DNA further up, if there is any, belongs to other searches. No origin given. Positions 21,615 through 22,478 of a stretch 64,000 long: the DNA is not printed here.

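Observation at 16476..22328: GntR-linked cluster pairs two DUF62 SAM hydroxide adenosyltransferase paralogs with a dedicated ECF transporter of unknown substrate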

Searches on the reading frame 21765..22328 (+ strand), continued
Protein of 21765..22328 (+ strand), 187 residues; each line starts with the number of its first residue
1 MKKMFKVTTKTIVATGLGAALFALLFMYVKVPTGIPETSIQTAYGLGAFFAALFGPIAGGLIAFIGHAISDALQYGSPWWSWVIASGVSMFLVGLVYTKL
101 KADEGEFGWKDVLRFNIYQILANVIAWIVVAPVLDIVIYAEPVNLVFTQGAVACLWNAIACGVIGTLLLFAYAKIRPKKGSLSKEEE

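Call 66: find_homologous_proteins(query=P0153, max_evalue=1e-10)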
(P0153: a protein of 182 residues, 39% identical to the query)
Query P0153 (182 aa): 154 proteins with E <= 1e-10 among 1227 candidates; the best 120 are listed.
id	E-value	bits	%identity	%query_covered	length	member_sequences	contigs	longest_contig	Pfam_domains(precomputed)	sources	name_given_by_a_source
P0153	5.7e-110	383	100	100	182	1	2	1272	PF07155.18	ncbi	-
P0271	4.8e-62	227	59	100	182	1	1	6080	PF07155.18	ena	-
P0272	1.4e-61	226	58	100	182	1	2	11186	PF07155.18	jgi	-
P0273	3.6e-61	224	58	100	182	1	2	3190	PF07155.18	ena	-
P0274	6.4e-61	223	59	100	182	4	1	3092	PF07155.18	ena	-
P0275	1.4e-60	222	57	100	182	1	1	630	PF07155.18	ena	-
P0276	6.6e-56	207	55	100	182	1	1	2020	PF07155.18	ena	-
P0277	3.3e-55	205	53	100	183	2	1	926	PF07155.18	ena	-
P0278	9.7e-55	203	53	100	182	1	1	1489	PF07155.18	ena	-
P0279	1.2e-54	203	55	100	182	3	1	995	PF07155.18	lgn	-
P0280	1.6e-54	203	54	100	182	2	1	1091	PF07155.18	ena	-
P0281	1.7e-54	203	55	100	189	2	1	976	PF07155.18,PF12822.13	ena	-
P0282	2.5e-54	202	53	100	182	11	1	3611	PF07155.18,PF12822.13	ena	-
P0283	3.3e-54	202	54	99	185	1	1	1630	PF07155.18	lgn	-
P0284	3.7e-54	201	53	100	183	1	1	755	PF07155.18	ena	-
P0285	5.2e-54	201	51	100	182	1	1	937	PF07155.18,PF12822.13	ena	-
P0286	7.2e-54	200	51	100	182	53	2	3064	PF07155.18,PF12822.13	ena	-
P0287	2.3e-53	199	51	100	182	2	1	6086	PF07155.18,PF12822.13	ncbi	-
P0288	2.3e-53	199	55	100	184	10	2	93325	PF07155.18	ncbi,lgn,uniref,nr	ncbi:ECF-type riboflavin transporter substrate-binding protein [Butyrivibrio sp. VCB2006]|uniref:ECF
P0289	2.6e-53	199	53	100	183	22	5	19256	PF07155.18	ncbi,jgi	jgi:energy-coupling factor transport system substrate-specific component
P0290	3.3e-53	198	53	100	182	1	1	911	PF07155.18,PF12822.13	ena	-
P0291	3.5e-53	198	55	100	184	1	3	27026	PF07155.18,PF12822.13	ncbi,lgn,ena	-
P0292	4.3e-53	198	54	100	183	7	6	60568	PF07155.18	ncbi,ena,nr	ncbi:MAG: ECF-type riboflavin transporter substrate-binding protein [Lachnospiraceae bacterium]|nr:E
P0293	4.4e-53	198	55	100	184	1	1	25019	PF07155.18,PF12822.13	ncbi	-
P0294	5.2e-53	198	54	100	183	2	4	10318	PF07155.18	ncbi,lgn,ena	-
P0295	5.6e-53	198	53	100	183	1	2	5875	PF07155.18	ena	-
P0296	6.5e-53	197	55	99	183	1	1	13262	PF07155.18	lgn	-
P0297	1.1e-52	197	51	100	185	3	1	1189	PF07155.18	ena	-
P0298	1.1e-52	197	50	100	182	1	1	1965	PF07155.18,PF12822.13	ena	-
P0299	1.2e-52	197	52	100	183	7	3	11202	PF07155.18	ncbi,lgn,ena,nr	ncbi:MAG: ECF-type riboflavin transporter substrate-binding protein [Clostridia bacterium]|nr:ECF-ty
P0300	1.2e-52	196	51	100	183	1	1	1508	PF07155.18,PF12822.13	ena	-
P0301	1.4e-52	196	50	100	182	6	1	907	PF07155.18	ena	-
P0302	1.4e-52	196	53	100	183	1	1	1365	PF07155.18,PF12822.13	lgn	-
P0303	1.5e-52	196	52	100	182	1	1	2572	PF07155.18,PF12822.13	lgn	-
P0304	2.1e-52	196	51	100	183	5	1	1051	PF07155.18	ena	-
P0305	3.3e-52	195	52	100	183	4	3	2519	PF07155.18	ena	-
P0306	4.1e-52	195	52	100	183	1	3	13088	PF07155.18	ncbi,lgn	-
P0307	4.9e-52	194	51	99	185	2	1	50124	PF07155.18,PF12822.13,PF07694.18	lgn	-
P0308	6.0e-52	194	51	100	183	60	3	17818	PF07155.18,PF12822.13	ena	-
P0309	7.2e-52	194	51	100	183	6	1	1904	PF07155.18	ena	-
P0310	9.0e-52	194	50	100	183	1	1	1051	PF07155.18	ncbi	-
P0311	9.0e-52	194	54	99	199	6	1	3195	PF07155.18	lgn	-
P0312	1.2e-51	193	52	100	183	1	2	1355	PF07155.18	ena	-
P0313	1.3e-51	193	52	100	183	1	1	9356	PF07155.18,PF12822.13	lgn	-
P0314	1.3e-51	193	51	100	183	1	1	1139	PF07155.18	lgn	-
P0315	1.6e-51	193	52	100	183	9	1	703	PF07155.18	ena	-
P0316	1.7e-51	193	51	100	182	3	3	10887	PF07155.18,PF12822.13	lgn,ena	-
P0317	1.7e-51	193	53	99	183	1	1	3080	PF07155.18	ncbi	ncbi:MAG: ECF-type riboflavin transporter substrate-binding protein [Candidatus Ornithospirochaeta s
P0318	1.7e-51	193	48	100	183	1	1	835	PF07155.18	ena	-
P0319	1.7e-51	193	48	100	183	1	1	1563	PF07155.18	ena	-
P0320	1.8e-51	193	51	100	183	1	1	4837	PF07155.18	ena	-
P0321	1.9e-51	193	52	99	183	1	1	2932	PF07155.18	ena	-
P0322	3.0e-51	192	52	100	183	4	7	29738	PF07155.18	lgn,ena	-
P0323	3.0e-51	192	51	100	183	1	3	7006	PF07155.18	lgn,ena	-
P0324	4.2e-51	191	52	100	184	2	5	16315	PF07155.18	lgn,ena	-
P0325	4.5e-51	191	47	100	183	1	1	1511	PF07155.18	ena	-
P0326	4.6e-51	191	51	99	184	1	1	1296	PF07155.18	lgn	-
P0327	5.9e-51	191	51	100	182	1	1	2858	PF07155.18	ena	-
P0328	1.0e-50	190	51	100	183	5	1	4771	PF07155.18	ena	-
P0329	1.2e-50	190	51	100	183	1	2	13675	PF07155.18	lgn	-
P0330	1.5e-50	190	54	99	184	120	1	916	PF07155.18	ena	-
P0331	1.9e-50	189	51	100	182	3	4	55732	PF07155.18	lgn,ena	-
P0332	1.9e-50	189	51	99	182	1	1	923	PF07155.18,PF12822.13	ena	-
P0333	2.1e-50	189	49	99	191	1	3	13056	PF07155.18,PF12822.13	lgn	-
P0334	2.3e-50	189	54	95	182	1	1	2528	PF07155.18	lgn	-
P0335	2.4e-50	189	51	99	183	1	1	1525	PF07155.18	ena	-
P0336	2.5e-50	189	51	99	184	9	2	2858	PF07155.18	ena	-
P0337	3.3e-50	189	51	99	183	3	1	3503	PF07155.18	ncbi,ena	-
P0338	3.6e-50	188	51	99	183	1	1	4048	PF07155.18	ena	-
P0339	3.6e-50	188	51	99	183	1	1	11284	PF07155.18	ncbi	ncbi:MAG: ECF-type riboflavin transporter substrate-binding protein [Bullifex sp.]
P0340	4.2e-50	188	47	100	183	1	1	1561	PF07155.18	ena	-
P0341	4.4e-50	188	51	100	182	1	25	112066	PF07155.18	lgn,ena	-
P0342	4.9e-50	188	49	100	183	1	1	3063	PF07155.18,PF12822.13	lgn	-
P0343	5.1e-50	188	52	99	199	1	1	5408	PF07155.18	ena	-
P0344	5.2e-50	188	52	99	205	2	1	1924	PF07155.18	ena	-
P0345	5.2e-50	188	52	99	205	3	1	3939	PF07155.18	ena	-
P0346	5.2e-50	188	52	99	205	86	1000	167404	PF07155.18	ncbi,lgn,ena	-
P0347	5.2e-50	188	52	99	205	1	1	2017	PF07155.18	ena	-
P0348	6.1e-50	188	51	99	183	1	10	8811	PF07155.18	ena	-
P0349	6.3e-50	188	49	100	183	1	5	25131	PF07155.18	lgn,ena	-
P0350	6.6e-50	188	52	95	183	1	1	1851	PF07155.18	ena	-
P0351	6.6e-50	188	49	100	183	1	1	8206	PF07155.18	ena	-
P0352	6.7e-50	188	51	99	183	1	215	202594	PF07155.18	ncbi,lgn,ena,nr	ncbi:MAG: ECF-type riboflavin transporter substrate-binding protein [Spirochaetales bacterium]|nr:EC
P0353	7.9e-50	187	51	99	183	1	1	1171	PF07155.18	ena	-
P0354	8.0e-50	187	51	99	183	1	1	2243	PF07155.18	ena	-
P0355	8.1e-50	187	52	95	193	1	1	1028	PF07155.18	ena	-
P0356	8.3e-50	187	51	99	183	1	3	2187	PF07155.18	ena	-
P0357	9.1e-50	187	52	97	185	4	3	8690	PF07155.18,PF07694.18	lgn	-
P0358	9.5e-50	187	52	95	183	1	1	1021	PF07155.18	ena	-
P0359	9.9e-50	187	52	95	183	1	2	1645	PF07155.18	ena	-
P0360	9.9e-50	187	51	99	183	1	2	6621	PF07155.18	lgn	-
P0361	1.0e-49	187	51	99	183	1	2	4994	PF07155.18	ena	-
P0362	1.2e-49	187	51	99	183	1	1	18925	PF07155.18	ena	-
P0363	1.3e-49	187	51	100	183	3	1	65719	PF07155.18,PF12822.13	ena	-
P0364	1.4e-49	187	53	95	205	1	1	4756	PF07155.18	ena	-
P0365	1.4e-49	186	50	100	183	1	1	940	PF07155.18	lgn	-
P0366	1.5e-49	186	50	99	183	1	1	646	PF07155.18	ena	-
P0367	1.5e-49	186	50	99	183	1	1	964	PF07155.18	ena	-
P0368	1.5e-49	186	51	99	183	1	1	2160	PF07155.18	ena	-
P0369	1.5e-49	186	50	99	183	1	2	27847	PF07155.18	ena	-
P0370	1.6e-49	186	50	99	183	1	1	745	PF07155.18,PF12822.13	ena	-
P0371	1.6e-49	186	50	100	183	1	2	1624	PF07155.18,PF12822.13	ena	-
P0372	1.9e-49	186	51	95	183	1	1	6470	PF07155.18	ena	-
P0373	2.0e-49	186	52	95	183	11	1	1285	PF07155.18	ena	-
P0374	2.1e-49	186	49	99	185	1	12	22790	PF07155.18,PF07694.18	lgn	-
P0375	2.1e-49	186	50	100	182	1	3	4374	PF07155.18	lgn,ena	-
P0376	2.3e-49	186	49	100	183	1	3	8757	PF07155.18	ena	-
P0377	2.4e-49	186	51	100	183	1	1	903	PF07155.18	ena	-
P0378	3.0e-49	185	52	99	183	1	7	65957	PF07155.18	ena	-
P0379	3.0e-49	185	50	99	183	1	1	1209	PF07155.18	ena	-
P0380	3.4e-49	185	50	99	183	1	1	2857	PF07155.18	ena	-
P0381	3.5e-49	185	50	99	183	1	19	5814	PF07155.18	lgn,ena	-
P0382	3.7e-49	185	50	99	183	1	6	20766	PF07155.18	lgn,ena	-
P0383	4.0e-49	185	51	95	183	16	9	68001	PF07155.18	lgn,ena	-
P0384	4.1e-49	185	51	95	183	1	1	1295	PF07155.18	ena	-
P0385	4.1e-49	185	51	95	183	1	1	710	PF07155.18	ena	-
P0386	4.5e-49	185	48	100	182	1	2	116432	PF07155.18,PF12822.13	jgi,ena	-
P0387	5.3e-49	185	51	100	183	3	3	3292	PF07155.18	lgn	-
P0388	1.1e-48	184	50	99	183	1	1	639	PF07155.18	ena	-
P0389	1.1e-48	184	50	99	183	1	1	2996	PF07155.18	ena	-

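Call 67: fold_search(model_id=the predicted structure, library=pdb)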
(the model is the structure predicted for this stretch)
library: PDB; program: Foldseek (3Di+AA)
matches with E <= 10: 406; with E <= 0.001: 4
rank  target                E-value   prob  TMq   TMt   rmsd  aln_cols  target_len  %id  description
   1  5kbw_A                1.4e-04  1.00  0.62  0.67   3.7       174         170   17  Crystal structure of TmRibU, the riboflavin-binding S subunit from the Thermotoga maritima ECF transporter (released 2016-06-29)
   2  5kbw_B                3.6e-04  1.00  0.61  0.66   3.9       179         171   16  Crystal structure of TmRibU, the riboflavin-binding S subunit from the Thermotoga maritima ECF transporter (released 2016-06-29)
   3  9kym_D                4.0e-04  1.00  0.59  0.62   4.3       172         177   21  Folate ECF transporter affected by PFOS (released 2025-06-18)
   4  5kc0                  4.6e-04  1.00  0.63  0.70   3.7       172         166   17  Crystal structure of TmRibU, hexagonal crystal form (released 2016-06-29)
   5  4dve_A                1.5e-03  1.00  0.62  0.62   4.3       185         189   15  Crystal structure at 2.1 A of the S-component for biotin from an ECF-type ABC transporter (released 2012-08-29)
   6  4dve_C                1.7e-03  1.00  0.58  0.58   5.0       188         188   17  Crystal structure at 2.1 A of the S-component for biotin from an ECF-type ABC transporter (released 2012-08-29)
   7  4z7f_A                1.9e-03  1.00  0.58  0.65   4.2       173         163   16  Crystal structure of FolT bound with folic acid (released 2015-07-29)
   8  5kc4_E                2.1e-03  1.00  0.61  0.68   3.9       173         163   16  Structure of TmRibU, orthorhombic crystal form (released 2016-06-29)
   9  4hzu_S                2.1e-03  1.00  0.60  0.67   4.4       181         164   20  Structure of a bacterial energy-coupling factor transporter (released 2013-04-17)
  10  4z7f_D                2.2e-03  1.00  0.61  0.68   4.4       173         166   16  Crystal structure of FolT bound with folic acid (released 2015-07-29)
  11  7nnt_C                3.0e-03  1.00  0.63  0.69   4.2       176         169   14  Cryo-EM structure of the folate-specific ECF transporter complex in DDM micelles (released 2021-08-18)
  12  4huq_S                3.1e-03  1.00  0.56  0.62   4.3       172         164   20  Crystal Structure of a transporter (released 2013-04-17)
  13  4tkr_B                4.8e-03  1.00  0.59  0.59   5.4       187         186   14  Native-SAD phasing for ThiT from Listeria monocytogenes serovar. (released 2014-06-18)
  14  5jsz_C                5.7e-03  1.00  0.57  0.64   5.2       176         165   13  Folate ECF transporter: apo state (released 2016-05-18)
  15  4z7f_B                7.9e-03  1.00  0.54  0.59   4.6       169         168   17  Crystal structure of FolT bound with folic acid (released 2015-07-29)
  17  3p5n_A                1.0e-02  1.00  0.56  0.61   4.5       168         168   17  Structure and mechanism of the S component of a bacterial ECF transporter (released 2010-11-03)
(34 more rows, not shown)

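Call 68: find_encoding_contigs(protein=P0288, flank=8000, max_places=1)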
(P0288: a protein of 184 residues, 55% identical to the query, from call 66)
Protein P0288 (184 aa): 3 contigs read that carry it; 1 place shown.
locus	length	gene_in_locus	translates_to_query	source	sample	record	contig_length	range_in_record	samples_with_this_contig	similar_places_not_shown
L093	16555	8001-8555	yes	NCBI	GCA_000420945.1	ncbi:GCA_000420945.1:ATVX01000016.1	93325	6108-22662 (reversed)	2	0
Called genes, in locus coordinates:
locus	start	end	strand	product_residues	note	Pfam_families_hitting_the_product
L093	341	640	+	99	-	-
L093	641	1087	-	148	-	PF03703:bPH_2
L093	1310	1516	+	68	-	-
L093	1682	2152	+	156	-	PF22381:Staph_reg_Sar_Rot (weak), PF01047:MarR, PF12802:MarR_2, PF13463:HTH_27 (weak)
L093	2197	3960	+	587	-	PF00664:ABC_membrane, PF00005:ABC_tran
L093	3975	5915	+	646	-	PF00664:ABC_membrane, PF00005:ABC_tran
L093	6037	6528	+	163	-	-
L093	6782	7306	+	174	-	-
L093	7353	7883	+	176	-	PF07791:Imm11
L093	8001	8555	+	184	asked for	PF07155:ECF-ribofla_trS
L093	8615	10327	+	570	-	PF03193:RsgA_GTPase (faint), PF13481:AAA_25 (faint), PF00004:AAA (faint), PF00005:ABC_tran, PF02463:SMC_N (weak), PF12558:DUF3744, PF00005:ABC_tran, PF13304:AAA_21 (weak), +3 more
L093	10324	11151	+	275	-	PF02361:CbiQ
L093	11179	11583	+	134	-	PF03061:4HBT (weak)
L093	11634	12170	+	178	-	-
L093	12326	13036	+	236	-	PF05857:TraX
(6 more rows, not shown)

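Call 69: find_encoding_contigs(protein=P0352, flank=8000, max_places=1)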
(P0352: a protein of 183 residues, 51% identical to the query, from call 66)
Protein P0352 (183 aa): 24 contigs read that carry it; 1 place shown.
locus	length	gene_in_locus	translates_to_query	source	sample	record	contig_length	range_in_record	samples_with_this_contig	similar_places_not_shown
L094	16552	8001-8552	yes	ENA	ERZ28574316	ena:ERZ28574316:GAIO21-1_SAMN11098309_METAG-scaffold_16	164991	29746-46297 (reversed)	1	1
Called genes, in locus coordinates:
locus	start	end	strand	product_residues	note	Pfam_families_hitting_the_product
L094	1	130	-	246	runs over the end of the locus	PF00588:SpoU_methylase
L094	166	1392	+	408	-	PF01594:AI-2E_transport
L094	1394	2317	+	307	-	PF01656:CbiA, PF02374:ArsA_ATPase (weak), PF09140:MipZ (weak), PF10609:ParA, PF13614:AAA_31 (weak)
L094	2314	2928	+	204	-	PF00293:NUDIX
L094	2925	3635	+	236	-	PF04402:SIMPL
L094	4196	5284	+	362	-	PF01266:DAO (faint), PF07992:Pyr_redox_2, PF13450:NAD_binding_8 (faint), PF13454:NAD_binding_9 (faint), PF13738:Pyr_redox_3 (faint), PF00070:Pyr_redox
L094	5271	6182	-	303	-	PF04657:DMT_YdcZ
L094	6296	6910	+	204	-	PF00702:Hydrolase, PF12710:HAD (weak)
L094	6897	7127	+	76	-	-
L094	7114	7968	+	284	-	PF01887:SAM_HAT_N, PF20257:SAM_HAT_C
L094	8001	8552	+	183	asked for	PF07155:ECF-ribofla_trS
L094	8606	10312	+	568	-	PF03193:RsgA_GTPase (faint), PF03215:Rad17 (faint), PF13476:AAA_23 (faint), PF00005:ABC_tran, PF12558:DUF3744, PF00005:ABC_tran, PF02463:SMC_N (weak), PF13304:AAA_21 (weak), +1 more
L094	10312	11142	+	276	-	PF02361:CbiQ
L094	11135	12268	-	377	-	PF00438:S-AdoMet_synt_N, PF02772:S-AdoMet_synt_M, PF02773:S-AdoMet_synt_C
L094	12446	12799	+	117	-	PF01258:zf-dskA_traR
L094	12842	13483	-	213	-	PF00753:Lactamase_B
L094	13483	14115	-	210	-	PF03880:DbpA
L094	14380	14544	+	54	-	-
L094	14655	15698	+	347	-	-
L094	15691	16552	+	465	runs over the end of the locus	PF02618:YceG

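Call 70: find_encoding_contigs(protein=P0346, flank=8000, max_places=1)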
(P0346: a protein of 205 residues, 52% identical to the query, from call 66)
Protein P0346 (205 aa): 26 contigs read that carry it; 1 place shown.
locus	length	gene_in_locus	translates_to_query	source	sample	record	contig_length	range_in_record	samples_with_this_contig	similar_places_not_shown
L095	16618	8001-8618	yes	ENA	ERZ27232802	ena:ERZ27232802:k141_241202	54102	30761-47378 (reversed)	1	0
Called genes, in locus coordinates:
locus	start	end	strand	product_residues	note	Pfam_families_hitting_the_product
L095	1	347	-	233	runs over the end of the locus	PF17746:SfsA_N, PF03749:SfsA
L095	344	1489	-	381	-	PF07690:MFS_1, PF12832:MFS_1_like, PF13347:MFS_2 (weak), PF07690:MFS_1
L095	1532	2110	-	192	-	PF00300:His_Phos_1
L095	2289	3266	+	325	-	PF12784:PDDEXK_2 (weak)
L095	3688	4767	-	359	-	-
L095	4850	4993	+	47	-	-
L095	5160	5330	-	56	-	-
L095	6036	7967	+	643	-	PF05448:AXE1 (faint), PF00326:Peptidase_S9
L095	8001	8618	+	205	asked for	PF07155:ECF-ribofla_trS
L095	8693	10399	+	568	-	PF03193:RsgA_GTPase (faint), PF13476:AAA_23 (faint), PF00005:ABC_tran, PF13175:AAA_15 (faint), PF12558:DUF3744, PF00005:ABC_tran, PF02463:SMC_N (weak), PF13304:AAA_21 (weak), +2 more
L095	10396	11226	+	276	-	PF02361:CbiQ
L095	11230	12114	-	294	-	PF01887:SAM_HAT_N, PF20257:SAM_HAT_C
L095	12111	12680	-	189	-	PF02525:Flavodoxin_2, PF03358:FMN_red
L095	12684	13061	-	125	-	PF07736:CM_1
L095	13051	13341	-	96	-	-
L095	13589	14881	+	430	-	PF06245:DUF1015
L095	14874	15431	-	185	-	PF01300:Sua5_yciO_yrdC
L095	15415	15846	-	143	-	-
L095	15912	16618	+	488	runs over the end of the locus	-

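Call 79: search_protein_families(library=pfam, alignment_id=A5, max_evalue=0.00001)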
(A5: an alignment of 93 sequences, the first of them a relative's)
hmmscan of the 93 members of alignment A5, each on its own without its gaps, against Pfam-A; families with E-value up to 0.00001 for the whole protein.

A. member 1, L002:2248-3522:+ (424 aa): 1 family
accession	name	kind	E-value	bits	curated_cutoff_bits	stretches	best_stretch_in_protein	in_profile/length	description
PF03313.21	SDH_alpha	-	1.7e-65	221.7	26.4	1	89-420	1-260/260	Serine dehydratase alpha chain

B. families by the number of members that match (of 93 scanned): 121 families (the first 25 are shown)
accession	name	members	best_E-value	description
PF00392.27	GntR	9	7.3e-18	Bacterial regulatory proteins, gntR family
PF00990.26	GGDEF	5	2.9e-47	Diguanylate cyclase, GGDEF domain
PF00198.28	2-oxoacid_dh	4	1.6e-78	2-oxoacid dehydrogenases acyltransferase (catalytic domain)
PF00364.28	Biotin_lipoyl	4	3.9e-18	Biotin-requiring enzyme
PF02817.22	E3_binding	4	6.5e-16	e3 binding domain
PF07702.18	UTRA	4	6.8e-09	UTRA domain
PF00563.25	EAL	3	3.2e-71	EAL domain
PF12833.13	HTH_18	3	1.3e-23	Helix-turn-helix domain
PF00165.29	HTH_AraC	3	2.7e-20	Bacterial regulatory helix-turn-helix proteins, AraC family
PF00583.31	Acetyltransf_1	3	4.9e-10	Acetyltransferase (GNAT) family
PF01264.26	Chorismate_synt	2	1.4e-140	Chorismate synthase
PF13520.12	AA_permease_2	2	1.4e-57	Amino acid permease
PF00072.30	Response_reg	2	4.1e-25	Response regulator receiver domain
PF00578.27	AhpC-TSA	2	3e-13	AhpC/TSA family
PF13508.13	Acetyltransf_7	2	4.9e-09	Acetyltransferase (GNAT) domain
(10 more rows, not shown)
